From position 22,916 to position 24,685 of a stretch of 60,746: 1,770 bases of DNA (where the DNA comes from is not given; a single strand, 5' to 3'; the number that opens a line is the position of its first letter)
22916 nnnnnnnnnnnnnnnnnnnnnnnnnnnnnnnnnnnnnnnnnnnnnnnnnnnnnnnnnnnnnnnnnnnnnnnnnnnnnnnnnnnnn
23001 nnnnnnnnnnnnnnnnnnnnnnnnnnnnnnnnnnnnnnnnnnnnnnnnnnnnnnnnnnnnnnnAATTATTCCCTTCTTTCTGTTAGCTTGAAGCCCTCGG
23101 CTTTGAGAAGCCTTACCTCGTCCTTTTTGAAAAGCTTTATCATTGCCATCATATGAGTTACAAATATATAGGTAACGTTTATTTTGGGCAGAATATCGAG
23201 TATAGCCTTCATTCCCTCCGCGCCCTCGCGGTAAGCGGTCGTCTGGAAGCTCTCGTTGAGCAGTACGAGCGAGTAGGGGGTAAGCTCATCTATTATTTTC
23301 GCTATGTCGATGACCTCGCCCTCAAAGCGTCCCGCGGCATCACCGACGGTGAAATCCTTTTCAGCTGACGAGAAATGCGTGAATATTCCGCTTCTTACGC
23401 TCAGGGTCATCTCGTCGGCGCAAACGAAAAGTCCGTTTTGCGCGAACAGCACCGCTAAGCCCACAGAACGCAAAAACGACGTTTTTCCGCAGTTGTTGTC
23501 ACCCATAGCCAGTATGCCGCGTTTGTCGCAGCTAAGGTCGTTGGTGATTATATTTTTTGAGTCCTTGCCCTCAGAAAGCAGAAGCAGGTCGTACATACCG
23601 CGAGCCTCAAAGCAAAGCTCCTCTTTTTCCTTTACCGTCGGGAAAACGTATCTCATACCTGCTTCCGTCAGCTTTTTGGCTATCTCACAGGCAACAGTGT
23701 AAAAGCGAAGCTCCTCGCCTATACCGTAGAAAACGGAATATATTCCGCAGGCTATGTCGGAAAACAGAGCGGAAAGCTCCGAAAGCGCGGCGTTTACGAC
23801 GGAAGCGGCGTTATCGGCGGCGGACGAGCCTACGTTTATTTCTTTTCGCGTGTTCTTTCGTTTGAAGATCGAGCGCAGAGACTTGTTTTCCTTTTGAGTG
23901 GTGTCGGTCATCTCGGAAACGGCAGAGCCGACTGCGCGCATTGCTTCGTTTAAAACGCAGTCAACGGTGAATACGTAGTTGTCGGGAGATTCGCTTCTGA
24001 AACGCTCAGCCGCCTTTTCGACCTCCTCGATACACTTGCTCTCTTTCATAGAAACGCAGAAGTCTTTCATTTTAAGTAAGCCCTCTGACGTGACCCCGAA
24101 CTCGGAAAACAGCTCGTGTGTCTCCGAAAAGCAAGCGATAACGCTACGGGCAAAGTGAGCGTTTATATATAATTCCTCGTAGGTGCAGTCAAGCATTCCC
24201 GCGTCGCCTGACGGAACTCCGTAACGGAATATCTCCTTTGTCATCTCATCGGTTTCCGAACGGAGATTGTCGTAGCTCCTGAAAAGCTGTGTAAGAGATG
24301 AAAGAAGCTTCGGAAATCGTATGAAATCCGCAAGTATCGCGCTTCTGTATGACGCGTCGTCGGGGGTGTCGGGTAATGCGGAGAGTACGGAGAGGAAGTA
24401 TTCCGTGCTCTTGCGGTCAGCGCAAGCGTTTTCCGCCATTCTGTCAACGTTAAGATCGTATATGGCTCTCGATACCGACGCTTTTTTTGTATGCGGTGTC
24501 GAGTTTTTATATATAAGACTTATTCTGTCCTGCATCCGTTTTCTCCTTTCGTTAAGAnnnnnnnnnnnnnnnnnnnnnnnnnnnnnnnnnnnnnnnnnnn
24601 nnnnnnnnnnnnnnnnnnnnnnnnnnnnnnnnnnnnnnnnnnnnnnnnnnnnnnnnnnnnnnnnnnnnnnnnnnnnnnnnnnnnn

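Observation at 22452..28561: Tightly coupled five-gene operon combining a methyltransferase, an orphan ABC-2 permease, two truncated MutS-like ATPases and a DUF975 membrane protein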

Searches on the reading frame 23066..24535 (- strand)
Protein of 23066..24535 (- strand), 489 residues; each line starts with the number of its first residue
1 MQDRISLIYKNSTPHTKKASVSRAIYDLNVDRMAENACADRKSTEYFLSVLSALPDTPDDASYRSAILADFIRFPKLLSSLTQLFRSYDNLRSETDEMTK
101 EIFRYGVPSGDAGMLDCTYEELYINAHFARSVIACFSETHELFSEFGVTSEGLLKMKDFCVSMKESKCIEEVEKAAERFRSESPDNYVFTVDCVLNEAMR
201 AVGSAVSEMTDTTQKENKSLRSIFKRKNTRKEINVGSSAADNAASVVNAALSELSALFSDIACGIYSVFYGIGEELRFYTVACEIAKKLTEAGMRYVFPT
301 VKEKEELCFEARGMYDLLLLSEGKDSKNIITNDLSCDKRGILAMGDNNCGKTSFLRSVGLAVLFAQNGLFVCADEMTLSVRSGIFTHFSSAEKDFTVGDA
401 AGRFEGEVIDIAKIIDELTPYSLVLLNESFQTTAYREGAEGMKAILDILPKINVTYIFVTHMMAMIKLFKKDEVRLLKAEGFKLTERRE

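Call 3: search_protein_families(library=pfam, proteins=[window:23066-24535:-], max_evalue=0.01)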
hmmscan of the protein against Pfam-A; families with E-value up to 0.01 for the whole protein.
window:23066-24535:- (489 aa): 1 family
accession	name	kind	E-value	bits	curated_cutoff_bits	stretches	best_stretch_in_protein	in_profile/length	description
PF00488.27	MutS_V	-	2.7e-17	63.8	30.2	1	343-471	3-129/188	MutS domain V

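Call 4: search_protein_families(library=ncbifam, proteins=[window:23066-24535:-], max_evalue=0.01)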
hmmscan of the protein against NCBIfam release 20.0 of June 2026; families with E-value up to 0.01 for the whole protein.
window:23066-24535:- (489 aa): 4 families
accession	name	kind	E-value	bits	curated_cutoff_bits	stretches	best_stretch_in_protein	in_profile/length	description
NF052383.1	ATPase_KamC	equivalog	9e-18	64.3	300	1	284-466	254-432/508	lysine 5,6-aminomutase reactivase ATPase KamC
NF003810.1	PRK05399.1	equivalog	1.8e-16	60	480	1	295-470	559-733/793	DNA mismatch repair protein MutS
TIGR01070.1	mutS1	equivalog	8.7e-15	54.1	641.7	1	328-470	580-722/840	DNA mismatch repair protein MutS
TIGR01069.2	mutS2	equivalog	9.2e-12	44.1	400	1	313-471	306-457/790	endonuclease MutS2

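Call 6: search_protein_families(library=padloc, proteins=[window:23066-24535:-], max_evalue=0.01)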
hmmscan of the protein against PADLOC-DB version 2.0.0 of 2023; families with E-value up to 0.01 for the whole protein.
window:23066-24535:- (489 aa): 2 families
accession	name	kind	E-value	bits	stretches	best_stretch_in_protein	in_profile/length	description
PDLC02914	ATPase-Toprim_I-B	-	0.0014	15.9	0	444-480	226-262/443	-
PDLC04608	PDC-M38A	-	0.0095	13.6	0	344-358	31-45/367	-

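Call 54: find_homologous_proteins(query=window:23066-24535:-, max_evalue=0.001)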
Query window:23066-24535:- (489 aa): 296 proteins with E <= 0.001 among 8000 candidates; the best 120 are listed.
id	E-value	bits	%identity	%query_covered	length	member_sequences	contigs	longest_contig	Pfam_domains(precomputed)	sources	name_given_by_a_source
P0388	0.0e+0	1075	100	100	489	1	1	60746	PF00488.28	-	-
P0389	1.7e-273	925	85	100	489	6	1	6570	PF00488.28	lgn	-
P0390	1.7e-272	922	85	100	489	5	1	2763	PF00488.28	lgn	-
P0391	1.0e-262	890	82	100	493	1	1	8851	PF00488.28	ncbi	-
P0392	6.1e-257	871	80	100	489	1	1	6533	PF00488.28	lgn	-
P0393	4.0e-203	693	67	99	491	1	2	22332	PF00488.28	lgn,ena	-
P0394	2.1e-200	685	65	98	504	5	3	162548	PF00488.28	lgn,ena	-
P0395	6.9e-199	679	65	99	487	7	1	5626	PF00488.28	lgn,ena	-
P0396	1.8e-195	668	64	99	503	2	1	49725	PF00488.28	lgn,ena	-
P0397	4.3e-191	654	61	100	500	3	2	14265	PF00488.28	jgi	-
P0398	1.1e-187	643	63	98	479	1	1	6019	PF00488.28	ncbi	-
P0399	1.2e-187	642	61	99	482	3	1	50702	PF00488.28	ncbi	-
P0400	2.8e-187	641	61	100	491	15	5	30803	PF00488.28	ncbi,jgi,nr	ncbi:MAG: hypothetical protein E7634_03350 [Ruminococcaceae bacterium]|nr:hypothetical protein [Osci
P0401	1.7e-185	635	61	98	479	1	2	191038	PF00488.28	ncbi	-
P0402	2.4e-184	632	61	98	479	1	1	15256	PF00488.28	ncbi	-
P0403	1.6e-183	629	59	99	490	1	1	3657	PF00488.28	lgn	-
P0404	2.6e-182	625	62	97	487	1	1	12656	PF00488.28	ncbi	-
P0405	5.6e-182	624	61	100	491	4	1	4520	PF00488.28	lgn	-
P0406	2.5e-179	615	60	99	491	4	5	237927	PF00488.28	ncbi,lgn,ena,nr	ncbi:MAG: hypothetical protein IKB51_02900 [Clostridia bacterium]|nr:hypothetical protein [Clostridi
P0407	3.2e-179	615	60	99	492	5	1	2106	PF00488.28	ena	-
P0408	6.7e-179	614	60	96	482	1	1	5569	PF00488.28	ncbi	-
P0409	6.1e-178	610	59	98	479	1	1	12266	PF00488.28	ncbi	-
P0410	4.0e-177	608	59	99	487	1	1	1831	PF00488.28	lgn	-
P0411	4.3e-177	608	60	98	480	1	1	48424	PF00488.28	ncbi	-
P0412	3.2e-176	605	58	98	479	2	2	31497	PF00488.28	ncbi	-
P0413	5.1e-175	601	58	98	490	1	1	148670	PF00488.28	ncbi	-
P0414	3.3e-174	598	58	99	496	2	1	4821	PF00488.28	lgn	-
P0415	4.8e-174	598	58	98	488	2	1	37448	PF00488.28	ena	-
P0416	7.6e-174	597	59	100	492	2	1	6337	PF00488.28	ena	-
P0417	1.3e-173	596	57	99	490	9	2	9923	PF00488.28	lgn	-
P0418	1.9e-173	596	58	99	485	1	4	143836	PF00488.28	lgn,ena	-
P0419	1.1e-172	593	58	99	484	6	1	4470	PF00488.28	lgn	-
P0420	1.5e-172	593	56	100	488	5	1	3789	PF00488.28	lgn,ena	-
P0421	2.3e-172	592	56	99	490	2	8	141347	PF00488.28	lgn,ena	-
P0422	1.1e-171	590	57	99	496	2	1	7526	PF00488.28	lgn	-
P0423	2.0e-171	589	60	92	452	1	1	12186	PF00488.28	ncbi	-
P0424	6.0e-171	587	57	98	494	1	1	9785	PF00488.28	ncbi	-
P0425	1.5e-169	583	56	98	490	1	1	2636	PF00488.28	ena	-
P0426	3.0e-169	582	56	99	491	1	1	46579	PF00488.28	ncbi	-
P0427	2.7e-168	579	56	99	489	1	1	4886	PF00488.28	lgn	-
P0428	7.5e-168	577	57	99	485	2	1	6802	PF00488.28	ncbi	-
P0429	7.9e-168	577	57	99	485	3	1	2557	PF00488.28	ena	-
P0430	1.9e-167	576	56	99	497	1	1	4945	PF00488.28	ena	-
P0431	1.9e-166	573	56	99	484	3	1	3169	PF00488.28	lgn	-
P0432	2.7e-166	572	57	99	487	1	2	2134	PF00488.28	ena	-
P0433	3.1e-166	572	55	99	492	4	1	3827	PF00488.28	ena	-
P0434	7.2e-166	571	57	99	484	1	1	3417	PF00488.28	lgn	-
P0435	3.8e-165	568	56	99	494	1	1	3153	PF00488.28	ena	-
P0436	5.2e-165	568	54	98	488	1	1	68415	PF00488.28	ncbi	-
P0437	1.2e-164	567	56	99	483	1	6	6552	PF00488.28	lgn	-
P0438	2.2e-164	566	55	100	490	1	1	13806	PF00488.28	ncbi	-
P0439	3.1e-164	565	57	99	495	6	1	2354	PF00488.28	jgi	jgi:hypothetical protein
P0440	5.9e-164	564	55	99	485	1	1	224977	PF00488.28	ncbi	-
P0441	1.3e-163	563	56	99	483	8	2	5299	PF00488.28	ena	-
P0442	6.0e-163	561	55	99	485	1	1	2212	PF00488.28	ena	-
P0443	1.4e-160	553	54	100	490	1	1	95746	PF00488.28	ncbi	-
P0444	6.5e-159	548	53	99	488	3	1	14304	PF00488.28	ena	-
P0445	3.0e-157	542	52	97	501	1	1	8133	PF00488.28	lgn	-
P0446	8.0e-154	531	54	99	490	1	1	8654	PF00488.28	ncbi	-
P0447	1.1e-153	530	53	99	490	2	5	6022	PF00488.28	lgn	-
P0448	9.9e-142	491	51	96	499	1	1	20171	PF00488.28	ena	-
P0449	1.3e-136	474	48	99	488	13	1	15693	PF00488.28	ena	-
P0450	4.4e-134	466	50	97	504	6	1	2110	PF00488.28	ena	-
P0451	4.8e-134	466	46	99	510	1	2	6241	PF00488.28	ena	-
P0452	3.7e-132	460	46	99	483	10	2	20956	PF00488.28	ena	-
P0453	1.5e-131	458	49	94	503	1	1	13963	PF00488.28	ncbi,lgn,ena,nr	ncbi:MAG: hypothetical protein IKB34_02625 [Clostridia bacterium]|nr:hypothetical protein [Clostridi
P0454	1.2e-130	455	49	97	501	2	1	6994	PF00488.28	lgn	-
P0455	2.3e-129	450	48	98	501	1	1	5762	PF00488.28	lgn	-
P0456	2.9e-129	450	48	97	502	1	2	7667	PF00488.28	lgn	-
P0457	9.6e-128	445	47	97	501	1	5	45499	PF00488.28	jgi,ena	-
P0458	3.3e-126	440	47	96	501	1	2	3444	PF00488.28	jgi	-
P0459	3.3e-126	440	47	97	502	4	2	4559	PF00488.28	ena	-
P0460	4.0e-126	440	47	96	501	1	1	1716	PF00488.28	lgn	-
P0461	1.2e-125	438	47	97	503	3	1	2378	PF00488.28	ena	-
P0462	2.6e-125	437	47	96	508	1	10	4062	PF00488.28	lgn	-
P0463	2.2e-124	434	47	97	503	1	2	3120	PF00488.28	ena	-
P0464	7.4e-123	429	48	96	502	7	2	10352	PF00488.28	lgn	-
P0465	6.3e-121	423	44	98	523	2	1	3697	PF00488.28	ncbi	-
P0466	5.9e-119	416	45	97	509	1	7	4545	PF00488.28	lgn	-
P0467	6.0e-105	370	40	98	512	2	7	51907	PF00488.28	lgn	-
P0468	1.4e-104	369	39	98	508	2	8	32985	PF00488.28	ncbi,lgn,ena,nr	ncbi:MAG: hypothetical protein GXY20_07405 [Clostridiales bacterium]|nr:hypothetical protein [Clostr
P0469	1.6e-104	368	39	98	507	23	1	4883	PF00488.28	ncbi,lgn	-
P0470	1.3e-103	365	40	98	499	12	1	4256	PF00488.28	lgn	-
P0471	9.5e-103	363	40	97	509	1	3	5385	PF00488.28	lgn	-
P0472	2.3e-102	361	40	99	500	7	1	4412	PF00488.28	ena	-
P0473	4.2e-102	361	38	98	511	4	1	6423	PF00488.28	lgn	-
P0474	4.3e-102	360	38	98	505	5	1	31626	PF00488.28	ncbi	-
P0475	2.1e-101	358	37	99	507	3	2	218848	PF00488.28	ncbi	ncbi:MAG: MutS-related protein [Eubacteriales bacterium]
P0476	9.6e-101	356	38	97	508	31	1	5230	PF00488.28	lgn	-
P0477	1.2e-100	356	38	98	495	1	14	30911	PF00488.28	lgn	-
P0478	1.6e-100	355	45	82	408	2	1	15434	PF00488.28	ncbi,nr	ncbi:MAG: hypothetical protein IJY04_06750, partial [Clostridia bacterium]|nr:hypothetical protein [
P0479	5.3e-100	354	39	97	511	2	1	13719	PF00488.28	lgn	-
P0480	1.1e-99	353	38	94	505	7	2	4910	PF00488.28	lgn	-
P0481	1.3e-99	352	39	99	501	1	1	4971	PF00488.28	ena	-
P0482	1.3e-99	352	38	97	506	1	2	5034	PF00488.28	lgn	-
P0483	1.6e-99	352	38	93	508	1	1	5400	PF00488.28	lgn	-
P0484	2.0e-99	352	39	99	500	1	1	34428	PF00488.28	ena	-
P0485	3.3e-99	351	40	99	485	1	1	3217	PF00488.28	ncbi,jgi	jgi:DNA mismatch repair ATPase MutS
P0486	4.0e-99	351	39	99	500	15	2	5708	PF00488.28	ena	-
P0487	7.0e-99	350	38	99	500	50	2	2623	PF00488.28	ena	-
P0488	7.9e-99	350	38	97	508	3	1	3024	PF00488.28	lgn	-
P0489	1.7e-98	349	38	99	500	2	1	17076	PF00488.28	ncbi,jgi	jgi:DNA mismatch repair ATPase MutS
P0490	1.9e-98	348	38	97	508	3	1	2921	PF00488.28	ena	-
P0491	6.4e-98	347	38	98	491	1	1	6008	PF00488.28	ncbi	-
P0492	1.2e-97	346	37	95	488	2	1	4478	PF00488.28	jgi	-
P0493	1.3e-97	346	38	99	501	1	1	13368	PF00488.28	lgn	-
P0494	3.3e-96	341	37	98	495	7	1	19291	PF00488.28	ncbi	-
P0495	3.4e-96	341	39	99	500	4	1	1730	PF00488.28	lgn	-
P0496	1.2e-95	339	38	99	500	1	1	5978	PF00488.28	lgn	-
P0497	9.1e-95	336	37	99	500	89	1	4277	PF00488.28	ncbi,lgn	-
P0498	1.7e-94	335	37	99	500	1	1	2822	PF00488.28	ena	-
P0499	5.0e-94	334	38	98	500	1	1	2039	PF00488.28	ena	-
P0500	7.5e-94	333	38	94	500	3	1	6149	PF00488.28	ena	-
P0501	4.0e-93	331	38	98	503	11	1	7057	PF00488.28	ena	-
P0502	4.8e-93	331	38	98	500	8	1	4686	PF00488.28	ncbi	-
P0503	6.1e-93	330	36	96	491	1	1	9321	PF00488.28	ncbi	-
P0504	8.0e-93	330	34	97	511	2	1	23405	PF00488.28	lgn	-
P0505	1.3e-92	329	37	98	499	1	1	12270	PF00488.28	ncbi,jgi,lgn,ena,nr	ncbi:MAG: hypothetical protein FWF15_06530 [Oscillospiraceae bacterium]|nr:hypothetical protein [Osc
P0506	9.6e-92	326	37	99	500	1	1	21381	PF00488.28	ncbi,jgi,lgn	jgi:DNA mismatch repair ATPase MutS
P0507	1.5e-91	326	38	99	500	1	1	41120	PF00488.28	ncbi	-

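Call 66: predict_structure(alignment_id=A3)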
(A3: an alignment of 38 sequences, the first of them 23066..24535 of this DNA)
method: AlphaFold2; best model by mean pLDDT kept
length: 489 residues; sequences in the alignment: 38
mean_pLDDT: 85.8   pTM: 0.84
mean pLDDT of the five models: 85.8, 85.8, 84.1, 83.4, 82.7
residues with pLDDT >= 90: 272; 70-90: 159; 50-70: 38; < 50: 20
segments of 3 or more residues with pLDDT < 50: 216-229
pLDDT, mean of each block of 10 residues (from residue 1): 84 86 93 95 97 93 97 97 92 90 77 85 93 92 94 95 89 87 81 76 79 57 45 55 79 91 91 96 97 96 93 95 92 90 85 93 97 96 85 50 69 90 83 68 90 93 81 88 84
secondary structure, 60 per line:
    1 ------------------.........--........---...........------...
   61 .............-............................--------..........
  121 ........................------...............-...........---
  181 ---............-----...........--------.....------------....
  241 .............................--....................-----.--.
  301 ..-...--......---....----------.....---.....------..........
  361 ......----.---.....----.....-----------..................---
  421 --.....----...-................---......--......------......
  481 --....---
elements in order: H19-27 H30-37 H41-51 H58-73 H75-102 H111-144 H151-165 H167-177 E187-195 E201-211 H220-224 H237-269 H272-291 E300-302 E309-314 H318-321 E332-336 E340-344 H351-366 E375-379 E384-388 H400-417 E423-427 H436-451 E455-460 H463-468 E475-480 E483-486

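Call 70: fold_search(model_id=the predicted structure, library=pdb)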
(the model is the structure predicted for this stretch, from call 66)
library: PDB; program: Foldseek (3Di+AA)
matches with E <= 10: 996; with E <= 0.001: 136
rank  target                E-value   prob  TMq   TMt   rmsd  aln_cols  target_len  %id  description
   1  8r7v_A                1.5e-15  1.00  0.54  0.33  14.5       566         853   15  MutSbeta bound to compound CHDI-00898647 in the canonical DNA-mismatch bound form (released 2024-10-30)
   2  8r7e_E                4.0e-15  1.00  0.52  0.31  14.5       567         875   14  MutSbeta bound to compound CHDI-00898647 in the canonical DNA-mismatch bound form (released 2024-11-27)
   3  8rb1_A                6.4e-15  1.00  0.53  0.30  14.1       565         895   14  The crystal structure of DNA-bound human MutSbeta (MSH2_K675R/MSH3_K902R) in the canonical mismatch bound conformation (released 2025-06-11)
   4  8rav_A                7.1e-15  1.00  0.55  0.32  13.3       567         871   14  The crystal structure of DNA-bound human MutSbeta (MSH2/MSH3) in the canonical mismatch bound conformation with ADP bo (released 2025-06-11)
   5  8ag6_A                1.3e-14  1.00  0.54  0.31  14.8       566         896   15  human MutSalpha (MSH2/MSH6) binding to DNA with a GT mismatch (released 2023-01-25)
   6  8olx_A                1.8e-14  1.00  0.51  0.30  19.5       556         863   15  MutSbeta bound to (CAG)2 DNA (canonical form) (released 2023-05-24)
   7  7vuk_B                1.8e-14  1.00  0.46  0.48  15.5       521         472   17  Crystal Structure of the core region of Thermus thermophilus MutS2 complexed with ADP. (released 2022-04-06)
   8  2o8b_A                2.1e-14  1.00  0.54  0.33  13.7       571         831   14  human MutSalpha (MSH2/MSH6) bound to ADP and a G T mispair (released 2007-06-05)
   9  8rau_A                2.1e-14  1.00  0.51  0.30  14.5       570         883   14  The crystal structure of DNA-bound human MutSbeta (MSH2/MSH3) in the canonical mismatch bound conformation with ADP bo (released 2025-06-11)
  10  3thx_B                2.2e-14  1.00  0.38  0.23  21.6       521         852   16  Human MutSbeta complexed with an IDL of 3 bases (Loop3) and ADP (released 2011-12-21)
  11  8r7c_E                2.4e-14  1.00  0.54  0.32  14.2       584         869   14  MutSbeta bound to compound CHDI-00915542 in the canonical DNA-mismatch bound form (released 2024-11-27)
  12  8rb2_E                2.4e-14  1.00  0.52  0.30  14.8       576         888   14  The crystal structure of DNA-bound human MutSbeta (MSH2_E749A/MSH3_E976A) in the canonical mismatch bound conformation (released 2025-06-11)
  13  8om9_A                2.6e-14  1.00  0.55  0.38  13.1       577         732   14  MutSbeta bound to (CAG)2 DNA (open form) (released 2023-05-24)
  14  3thx_A                3.6e-14  1.00  0.52  0.31  14.2       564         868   14  Human MutSbeta complexed with an IDL of 3 bases (Loop3) and ADP (released 2011-12-21)
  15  8raw_A                3.8e-14  1.00  0.50  0.30  16.4       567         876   16  The crystal structure of DNA-bound human MutSbeta (MSH2/MSH3_G901D) in the canonical mismatch bound conformation with  (released 2025-06-11)
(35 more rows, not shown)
